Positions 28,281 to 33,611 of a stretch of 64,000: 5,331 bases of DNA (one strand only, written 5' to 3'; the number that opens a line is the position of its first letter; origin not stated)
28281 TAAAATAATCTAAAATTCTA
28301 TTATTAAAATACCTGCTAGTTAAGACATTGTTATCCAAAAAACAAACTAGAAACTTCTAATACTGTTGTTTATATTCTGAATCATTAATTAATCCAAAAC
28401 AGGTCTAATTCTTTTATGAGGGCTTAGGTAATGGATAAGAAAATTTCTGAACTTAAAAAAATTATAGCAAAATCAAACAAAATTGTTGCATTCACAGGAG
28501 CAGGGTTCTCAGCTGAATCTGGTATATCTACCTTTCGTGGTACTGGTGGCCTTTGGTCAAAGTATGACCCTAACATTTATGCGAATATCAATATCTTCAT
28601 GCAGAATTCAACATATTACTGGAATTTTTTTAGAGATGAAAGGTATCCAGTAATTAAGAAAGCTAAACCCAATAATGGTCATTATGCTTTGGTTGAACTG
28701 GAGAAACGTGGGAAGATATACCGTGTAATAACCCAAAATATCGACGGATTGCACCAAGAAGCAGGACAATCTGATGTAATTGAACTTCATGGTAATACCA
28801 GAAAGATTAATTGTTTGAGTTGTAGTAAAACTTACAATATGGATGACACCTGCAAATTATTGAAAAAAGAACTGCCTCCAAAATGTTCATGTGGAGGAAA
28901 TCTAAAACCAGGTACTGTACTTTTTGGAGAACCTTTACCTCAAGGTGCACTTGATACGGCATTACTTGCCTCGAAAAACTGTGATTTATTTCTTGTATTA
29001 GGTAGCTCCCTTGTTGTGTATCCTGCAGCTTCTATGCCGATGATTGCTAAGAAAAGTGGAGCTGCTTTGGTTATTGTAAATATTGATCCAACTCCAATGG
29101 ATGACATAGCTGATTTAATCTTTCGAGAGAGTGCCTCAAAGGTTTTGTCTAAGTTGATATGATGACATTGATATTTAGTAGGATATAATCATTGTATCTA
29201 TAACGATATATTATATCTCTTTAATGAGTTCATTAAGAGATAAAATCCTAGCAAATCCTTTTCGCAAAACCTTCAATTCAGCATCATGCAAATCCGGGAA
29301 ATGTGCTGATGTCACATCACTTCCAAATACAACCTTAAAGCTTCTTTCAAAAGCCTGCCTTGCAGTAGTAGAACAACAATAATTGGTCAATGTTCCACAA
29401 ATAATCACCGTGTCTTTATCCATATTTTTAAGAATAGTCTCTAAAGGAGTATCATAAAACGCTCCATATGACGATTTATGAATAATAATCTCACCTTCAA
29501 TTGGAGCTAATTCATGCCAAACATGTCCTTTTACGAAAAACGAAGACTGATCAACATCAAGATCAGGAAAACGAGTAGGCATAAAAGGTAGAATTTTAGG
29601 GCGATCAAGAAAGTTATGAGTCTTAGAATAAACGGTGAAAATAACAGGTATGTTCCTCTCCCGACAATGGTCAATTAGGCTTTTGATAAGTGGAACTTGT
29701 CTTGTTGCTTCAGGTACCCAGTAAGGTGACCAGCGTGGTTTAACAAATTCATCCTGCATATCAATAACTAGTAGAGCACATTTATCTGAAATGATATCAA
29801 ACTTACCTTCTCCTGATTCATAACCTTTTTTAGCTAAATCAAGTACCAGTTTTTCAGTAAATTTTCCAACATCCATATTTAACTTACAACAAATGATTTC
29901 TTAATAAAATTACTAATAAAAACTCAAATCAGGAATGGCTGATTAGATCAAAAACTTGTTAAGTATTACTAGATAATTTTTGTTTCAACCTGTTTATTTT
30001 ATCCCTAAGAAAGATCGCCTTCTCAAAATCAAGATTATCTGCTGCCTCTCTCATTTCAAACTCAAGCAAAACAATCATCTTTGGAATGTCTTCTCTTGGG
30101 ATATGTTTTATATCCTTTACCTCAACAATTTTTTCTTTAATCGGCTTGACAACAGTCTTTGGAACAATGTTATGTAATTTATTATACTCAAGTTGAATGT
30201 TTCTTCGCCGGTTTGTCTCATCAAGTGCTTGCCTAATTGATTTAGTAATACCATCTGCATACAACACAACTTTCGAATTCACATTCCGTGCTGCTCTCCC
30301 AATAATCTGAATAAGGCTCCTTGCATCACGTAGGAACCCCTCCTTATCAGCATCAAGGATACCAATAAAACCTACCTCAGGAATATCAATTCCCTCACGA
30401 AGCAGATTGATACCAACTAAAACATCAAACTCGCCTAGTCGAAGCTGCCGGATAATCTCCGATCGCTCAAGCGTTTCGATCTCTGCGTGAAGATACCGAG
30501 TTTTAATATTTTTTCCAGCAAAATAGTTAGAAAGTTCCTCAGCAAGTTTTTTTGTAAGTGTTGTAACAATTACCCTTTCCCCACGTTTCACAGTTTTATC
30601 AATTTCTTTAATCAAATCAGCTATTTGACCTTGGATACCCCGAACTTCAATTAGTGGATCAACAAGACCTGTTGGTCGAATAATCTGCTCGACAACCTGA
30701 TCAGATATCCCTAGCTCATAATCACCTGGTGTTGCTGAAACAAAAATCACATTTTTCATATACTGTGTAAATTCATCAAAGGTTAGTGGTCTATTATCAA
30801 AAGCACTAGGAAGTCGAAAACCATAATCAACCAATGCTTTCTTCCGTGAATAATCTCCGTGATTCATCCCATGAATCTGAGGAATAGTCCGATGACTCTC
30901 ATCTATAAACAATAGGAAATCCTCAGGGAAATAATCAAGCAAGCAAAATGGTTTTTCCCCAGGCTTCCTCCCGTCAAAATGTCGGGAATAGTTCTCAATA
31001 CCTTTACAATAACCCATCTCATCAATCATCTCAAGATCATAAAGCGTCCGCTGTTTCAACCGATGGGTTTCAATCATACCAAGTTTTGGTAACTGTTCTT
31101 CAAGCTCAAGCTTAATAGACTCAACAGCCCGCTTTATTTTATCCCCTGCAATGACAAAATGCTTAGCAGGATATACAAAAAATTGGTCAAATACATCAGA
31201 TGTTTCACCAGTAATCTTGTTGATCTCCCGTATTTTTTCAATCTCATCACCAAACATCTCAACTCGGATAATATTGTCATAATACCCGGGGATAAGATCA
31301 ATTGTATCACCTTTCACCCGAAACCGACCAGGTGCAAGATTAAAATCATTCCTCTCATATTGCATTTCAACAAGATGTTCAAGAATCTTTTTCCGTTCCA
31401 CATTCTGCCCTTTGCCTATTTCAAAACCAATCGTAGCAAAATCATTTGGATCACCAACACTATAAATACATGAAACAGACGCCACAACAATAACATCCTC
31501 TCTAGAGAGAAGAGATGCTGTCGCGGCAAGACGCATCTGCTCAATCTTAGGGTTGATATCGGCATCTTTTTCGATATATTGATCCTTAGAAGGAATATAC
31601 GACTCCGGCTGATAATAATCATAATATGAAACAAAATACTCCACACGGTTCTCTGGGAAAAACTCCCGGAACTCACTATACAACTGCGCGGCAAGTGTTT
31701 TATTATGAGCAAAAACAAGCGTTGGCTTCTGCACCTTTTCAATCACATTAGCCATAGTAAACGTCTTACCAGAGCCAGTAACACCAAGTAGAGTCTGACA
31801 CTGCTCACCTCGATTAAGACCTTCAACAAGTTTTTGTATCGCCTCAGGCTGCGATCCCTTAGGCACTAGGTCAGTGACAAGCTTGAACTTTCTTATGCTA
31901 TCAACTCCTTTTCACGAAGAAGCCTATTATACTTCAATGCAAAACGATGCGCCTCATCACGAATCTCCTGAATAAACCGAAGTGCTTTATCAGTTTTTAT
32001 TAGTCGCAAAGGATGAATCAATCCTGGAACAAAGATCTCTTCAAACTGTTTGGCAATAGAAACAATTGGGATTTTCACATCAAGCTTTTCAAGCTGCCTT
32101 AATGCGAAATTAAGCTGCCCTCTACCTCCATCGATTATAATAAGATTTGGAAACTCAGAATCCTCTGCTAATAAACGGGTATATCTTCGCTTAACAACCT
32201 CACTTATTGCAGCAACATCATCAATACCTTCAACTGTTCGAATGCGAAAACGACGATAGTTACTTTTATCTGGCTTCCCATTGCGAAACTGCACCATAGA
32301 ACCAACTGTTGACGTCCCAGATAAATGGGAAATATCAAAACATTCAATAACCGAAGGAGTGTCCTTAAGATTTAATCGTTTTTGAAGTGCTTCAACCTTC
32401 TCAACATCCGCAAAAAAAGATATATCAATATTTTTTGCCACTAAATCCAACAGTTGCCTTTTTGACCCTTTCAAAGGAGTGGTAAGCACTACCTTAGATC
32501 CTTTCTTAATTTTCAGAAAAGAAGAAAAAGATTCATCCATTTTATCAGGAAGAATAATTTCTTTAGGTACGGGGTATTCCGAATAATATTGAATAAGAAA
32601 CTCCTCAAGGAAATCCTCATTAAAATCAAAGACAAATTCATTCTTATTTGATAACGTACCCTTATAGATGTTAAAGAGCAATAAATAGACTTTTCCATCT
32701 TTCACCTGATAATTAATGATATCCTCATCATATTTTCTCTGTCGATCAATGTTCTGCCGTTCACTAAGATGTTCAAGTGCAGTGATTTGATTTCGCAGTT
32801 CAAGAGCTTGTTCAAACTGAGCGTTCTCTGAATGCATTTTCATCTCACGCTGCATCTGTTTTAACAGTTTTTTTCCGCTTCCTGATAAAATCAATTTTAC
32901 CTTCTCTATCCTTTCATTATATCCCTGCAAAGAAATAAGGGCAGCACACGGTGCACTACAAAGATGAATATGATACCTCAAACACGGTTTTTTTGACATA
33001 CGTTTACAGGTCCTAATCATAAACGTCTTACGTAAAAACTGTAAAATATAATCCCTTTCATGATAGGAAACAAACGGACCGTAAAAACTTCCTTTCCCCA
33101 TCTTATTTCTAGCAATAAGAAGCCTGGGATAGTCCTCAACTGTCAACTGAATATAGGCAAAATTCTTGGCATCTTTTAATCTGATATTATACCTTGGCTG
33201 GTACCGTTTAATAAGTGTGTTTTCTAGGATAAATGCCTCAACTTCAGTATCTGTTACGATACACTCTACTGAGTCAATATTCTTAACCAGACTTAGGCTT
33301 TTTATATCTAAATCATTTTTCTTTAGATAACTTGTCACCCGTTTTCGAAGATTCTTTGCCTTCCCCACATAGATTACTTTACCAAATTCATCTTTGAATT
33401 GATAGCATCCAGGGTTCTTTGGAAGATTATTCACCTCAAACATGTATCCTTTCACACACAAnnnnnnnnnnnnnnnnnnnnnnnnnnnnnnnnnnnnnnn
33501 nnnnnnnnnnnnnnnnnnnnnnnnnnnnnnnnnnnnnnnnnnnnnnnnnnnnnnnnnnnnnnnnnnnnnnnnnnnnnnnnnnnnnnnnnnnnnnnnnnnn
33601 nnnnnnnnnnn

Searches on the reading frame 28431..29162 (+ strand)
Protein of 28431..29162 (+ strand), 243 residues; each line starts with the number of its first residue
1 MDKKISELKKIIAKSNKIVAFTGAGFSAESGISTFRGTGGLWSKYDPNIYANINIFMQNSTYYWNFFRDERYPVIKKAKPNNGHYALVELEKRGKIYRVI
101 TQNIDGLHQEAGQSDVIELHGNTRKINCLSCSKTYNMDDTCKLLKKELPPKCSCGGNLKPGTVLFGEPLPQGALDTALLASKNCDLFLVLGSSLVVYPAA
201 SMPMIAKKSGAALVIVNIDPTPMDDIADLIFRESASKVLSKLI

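Call 57: search_protein_families(library=pfam, proteins=[window:28431-29162:+], max_evalue=0.0001)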
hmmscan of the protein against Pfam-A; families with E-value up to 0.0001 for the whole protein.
window:28431-29162:+ (243 aa): 1 family
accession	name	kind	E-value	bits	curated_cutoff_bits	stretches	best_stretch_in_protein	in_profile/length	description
PF02146.23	SIR2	-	3.3e-48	164.5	24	1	23-198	1-180/180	Sir2 family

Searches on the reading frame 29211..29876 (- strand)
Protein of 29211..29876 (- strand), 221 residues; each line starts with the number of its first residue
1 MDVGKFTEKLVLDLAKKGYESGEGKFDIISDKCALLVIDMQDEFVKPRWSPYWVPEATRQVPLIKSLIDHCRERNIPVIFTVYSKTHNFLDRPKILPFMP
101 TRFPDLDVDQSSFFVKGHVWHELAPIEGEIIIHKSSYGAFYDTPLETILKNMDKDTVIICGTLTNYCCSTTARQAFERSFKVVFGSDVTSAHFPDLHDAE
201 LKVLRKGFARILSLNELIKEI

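Call 57: search_protein_families(library=pfam, proteins=[window:29211-29876:-], max_evalue=0.0001)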
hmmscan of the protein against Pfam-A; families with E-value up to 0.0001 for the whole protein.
window:29211-29876:- (221 aa): 1 family
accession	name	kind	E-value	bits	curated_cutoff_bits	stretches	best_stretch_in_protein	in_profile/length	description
PF00857.26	Isochorismatase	-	3e-35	122.3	27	1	33-215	1-174/175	Isochorismatase domain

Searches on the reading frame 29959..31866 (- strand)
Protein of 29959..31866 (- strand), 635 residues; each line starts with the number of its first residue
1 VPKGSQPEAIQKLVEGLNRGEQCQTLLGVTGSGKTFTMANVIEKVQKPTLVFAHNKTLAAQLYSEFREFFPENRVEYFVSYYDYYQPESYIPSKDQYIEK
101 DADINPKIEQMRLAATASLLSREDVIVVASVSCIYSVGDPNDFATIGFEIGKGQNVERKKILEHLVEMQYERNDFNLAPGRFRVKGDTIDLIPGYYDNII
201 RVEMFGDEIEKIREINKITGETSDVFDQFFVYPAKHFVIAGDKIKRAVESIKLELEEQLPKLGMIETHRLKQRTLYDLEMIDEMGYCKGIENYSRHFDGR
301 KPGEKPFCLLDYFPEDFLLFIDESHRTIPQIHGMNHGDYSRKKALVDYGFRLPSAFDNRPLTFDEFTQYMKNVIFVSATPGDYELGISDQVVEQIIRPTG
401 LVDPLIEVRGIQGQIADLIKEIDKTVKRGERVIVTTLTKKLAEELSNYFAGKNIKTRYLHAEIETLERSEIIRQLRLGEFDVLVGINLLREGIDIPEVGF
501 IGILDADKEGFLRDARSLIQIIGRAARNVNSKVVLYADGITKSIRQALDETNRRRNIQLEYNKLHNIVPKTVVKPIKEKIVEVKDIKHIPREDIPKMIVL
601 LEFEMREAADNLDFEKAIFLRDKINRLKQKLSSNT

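Call 57: search_protein_families(library=pfam, proteins=[window:29959-31866:-], max_evalue=0.0001)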
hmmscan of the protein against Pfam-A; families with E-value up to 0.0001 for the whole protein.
window:29959-31866:- (635 aa): 6 families
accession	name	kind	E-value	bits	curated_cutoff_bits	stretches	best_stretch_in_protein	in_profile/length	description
PF17757.6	UvrB_inter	-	2.1e-30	105.1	22.9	1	149-237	2-91/91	UvrB interaction domain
PF12344.14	UvrB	-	1.5e-20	73.2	27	1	535-577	1-43/43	Ultra-violet resistance protein B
PF00271.37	Helicase_C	-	4.8e-19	69.1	23.5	1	415-528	3-109/110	Helicase conserved C-terminal domain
PF04851.21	ResIII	-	2.8e-13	50.6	22.5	1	5-76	7-83/164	Type III restriction enzyme, res subunit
PF02151.25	UVR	-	6.1e-11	42.1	21.5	1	596-629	2-35/36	UvrB/uvrC motif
PF00270.35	DEAD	-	3.4e-06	27.3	26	0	6-75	4-76/167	DEAD/DEAH box helicase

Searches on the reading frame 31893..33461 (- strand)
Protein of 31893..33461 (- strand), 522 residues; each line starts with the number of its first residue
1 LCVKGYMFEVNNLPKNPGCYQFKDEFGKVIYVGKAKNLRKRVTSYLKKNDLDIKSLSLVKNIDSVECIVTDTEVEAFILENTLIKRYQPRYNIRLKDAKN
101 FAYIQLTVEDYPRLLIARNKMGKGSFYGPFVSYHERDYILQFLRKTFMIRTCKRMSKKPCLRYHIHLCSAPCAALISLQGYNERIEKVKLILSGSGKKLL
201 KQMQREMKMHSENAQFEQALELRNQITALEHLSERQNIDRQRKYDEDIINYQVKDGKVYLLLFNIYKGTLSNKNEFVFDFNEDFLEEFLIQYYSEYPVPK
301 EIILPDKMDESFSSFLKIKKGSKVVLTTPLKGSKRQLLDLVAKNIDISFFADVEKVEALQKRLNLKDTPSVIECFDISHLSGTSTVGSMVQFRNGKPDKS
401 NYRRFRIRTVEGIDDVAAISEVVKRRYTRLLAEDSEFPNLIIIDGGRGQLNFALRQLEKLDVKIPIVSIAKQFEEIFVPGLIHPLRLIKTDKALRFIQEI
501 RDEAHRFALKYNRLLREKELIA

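Call 57: search_protein_families(library=pfam, proteins=[window:31893-33461:-], max_evalue=0.0001)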
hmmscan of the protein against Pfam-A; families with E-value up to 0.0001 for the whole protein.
window:31893-33461:- (522 aa): 4 families
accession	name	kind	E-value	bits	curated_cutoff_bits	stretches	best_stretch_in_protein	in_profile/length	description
PF08459.17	UvrC_RNaseH_dom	-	1.1e-54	185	22.3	1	360-508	1-158/159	UvrC RNAse H endonuclease domain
PF22920.2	UvrC_RNaseH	-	4e-22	78.8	24.3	1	245-347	1-111/116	UvrC Ribonuclease H-like domain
PF01541.30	GIY-YIG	-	7.3e-10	39.5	22.6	1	17-92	2-78/78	GIY-YIG catalytic domain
PF02151.25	UVR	-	5.7e-07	29.5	21.5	1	197-231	1-35/36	UvrB/uvrC motif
